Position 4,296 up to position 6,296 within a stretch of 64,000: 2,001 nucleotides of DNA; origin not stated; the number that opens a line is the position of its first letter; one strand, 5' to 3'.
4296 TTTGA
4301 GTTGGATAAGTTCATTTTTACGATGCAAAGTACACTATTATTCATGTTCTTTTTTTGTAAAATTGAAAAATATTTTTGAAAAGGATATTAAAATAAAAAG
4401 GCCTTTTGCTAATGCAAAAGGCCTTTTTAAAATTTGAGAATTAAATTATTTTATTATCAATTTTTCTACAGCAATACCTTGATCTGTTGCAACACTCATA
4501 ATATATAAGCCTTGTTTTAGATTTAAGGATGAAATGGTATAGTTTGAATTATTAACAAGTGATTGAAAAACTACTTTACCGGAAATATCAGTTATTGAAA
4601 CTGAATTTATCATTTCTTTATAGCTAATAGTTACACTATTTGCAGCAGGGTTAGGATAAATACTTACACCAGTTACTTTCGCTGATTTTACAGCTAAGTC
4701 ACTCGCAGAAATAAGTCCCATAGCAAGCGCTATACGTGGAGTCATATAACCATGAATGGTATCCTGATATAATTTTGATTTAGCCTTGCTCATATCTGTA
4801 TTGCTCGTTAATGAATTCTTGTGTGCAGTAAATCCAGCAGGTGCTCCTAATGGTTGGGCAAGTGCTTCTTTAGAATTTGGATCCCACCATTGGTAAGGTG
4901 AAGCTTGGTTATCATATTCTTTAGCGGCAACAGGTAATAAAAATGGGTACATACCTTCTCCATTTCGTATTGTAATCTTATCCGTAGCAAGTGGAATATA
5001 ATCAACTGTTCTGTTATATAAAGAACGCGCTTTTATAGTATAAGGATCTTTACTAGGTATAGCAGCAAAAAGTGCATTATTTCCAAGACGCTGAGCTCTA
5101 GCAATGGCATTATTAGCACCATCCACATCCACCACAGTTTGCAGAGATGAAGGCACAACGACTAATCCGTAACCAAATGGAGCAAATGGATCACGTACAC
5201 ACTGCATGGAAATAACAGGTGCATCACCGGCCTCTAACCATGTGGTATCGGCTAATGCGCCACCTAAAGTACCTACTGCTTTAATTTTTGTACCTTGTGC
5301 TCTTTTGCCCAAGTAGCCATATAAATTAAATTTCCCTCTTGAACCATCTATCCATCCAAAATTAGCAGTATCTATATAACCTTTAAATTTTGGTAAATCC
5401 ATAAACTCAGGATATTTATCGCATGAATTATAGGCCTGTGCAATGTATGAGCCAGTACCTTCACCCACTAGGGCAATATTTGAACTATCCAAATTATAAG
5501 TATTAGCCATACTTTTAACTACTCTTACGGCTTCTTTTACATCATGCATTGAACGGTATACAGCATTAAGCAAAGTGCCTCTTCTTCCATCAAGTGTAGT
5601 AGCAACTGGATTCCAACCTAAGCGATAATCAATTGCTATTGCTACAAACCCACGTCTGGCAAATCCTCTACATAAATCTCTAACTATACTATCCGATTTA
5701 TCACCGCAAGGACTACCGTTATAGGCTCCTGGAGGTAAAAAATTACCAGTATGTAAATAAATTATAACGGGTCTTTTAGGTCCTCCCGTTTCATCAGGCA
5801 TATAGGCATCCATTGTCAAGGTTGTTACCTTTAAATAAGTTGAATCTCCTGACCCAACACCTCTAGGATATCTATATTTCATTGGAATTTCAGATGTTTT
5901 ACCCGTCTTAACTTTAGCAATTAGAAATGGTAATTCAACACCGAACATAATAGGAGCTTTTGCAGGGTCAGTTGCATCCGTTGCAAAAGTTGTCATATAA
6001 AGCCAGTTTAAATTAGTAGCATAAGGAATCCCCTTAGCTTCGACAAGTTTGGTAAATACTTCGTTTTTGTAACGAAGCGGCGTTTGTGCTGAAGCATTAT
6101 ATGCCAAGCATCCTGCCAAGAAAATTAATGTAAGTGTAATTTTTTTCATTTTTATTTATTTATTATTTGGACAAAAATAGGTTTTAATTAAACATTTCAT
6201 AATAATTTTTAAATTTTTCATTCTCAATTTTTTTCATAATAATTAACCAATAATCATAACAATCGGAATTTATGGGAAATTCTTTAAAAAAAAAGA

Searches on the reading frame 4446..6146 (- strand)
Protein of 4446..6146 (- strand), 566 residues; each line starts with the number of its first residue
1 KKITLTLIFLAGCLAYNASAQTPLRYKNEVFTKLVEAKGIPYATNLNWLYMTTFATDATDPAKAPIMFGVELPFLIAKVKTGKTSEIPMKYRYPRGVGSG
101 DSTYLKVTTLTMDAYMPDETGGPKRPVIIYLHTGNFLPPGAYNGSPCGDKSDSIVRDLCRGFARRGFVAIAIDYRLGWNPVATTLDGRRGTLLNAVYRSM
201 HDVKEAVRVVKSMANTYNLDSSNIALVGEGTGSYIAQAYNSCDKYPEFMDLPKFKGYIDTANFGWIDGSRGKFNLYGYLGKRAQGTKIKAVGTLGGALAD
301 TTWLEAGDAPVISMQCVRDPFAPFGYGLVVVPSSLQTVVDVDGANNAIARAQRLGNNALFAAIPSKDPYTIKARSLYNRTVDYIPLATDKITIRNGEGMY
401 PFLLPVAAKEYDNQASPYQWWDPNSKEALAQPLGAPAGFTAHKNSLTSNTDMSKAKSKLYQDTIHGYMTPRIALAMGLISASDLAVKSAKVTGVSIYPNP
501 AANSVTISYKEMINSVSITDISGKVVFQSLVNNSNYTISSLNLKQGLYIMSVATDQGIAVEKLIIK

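Call 92: search_protein_families(library=ncbifam, proteins=[window:4446-6146:-], max_evalue=0.001)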
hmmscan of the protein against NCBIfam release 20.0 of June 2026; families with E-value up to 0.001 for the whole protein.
window:4446-6146:- (566 aa): 4 families
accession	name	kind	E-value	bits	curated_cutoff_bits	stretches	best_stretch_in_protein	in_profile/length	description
TIGR04183.1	Por_Secre_tail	domain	1e-12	47.9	23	1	496-566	1-72/72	T9SS type A sorting domain-containing protein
NF038113.1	T9SSA_dep_M36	equivalog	3.1e-12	45.5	885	1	461-566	765-869/869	T9SS-dependent M36 family metallopeptidase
NF050177.1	TapA_OM_Porphy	equivalog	6.1e-07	28.6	500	1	491-565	468-543/544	TapA/TapC family T9SS-dependent outer membrane protein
NF058653.1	LipP1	equivalog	0.00023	20.1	350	0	110-176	58-112/300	LipP1 family hormone-sensitive lipase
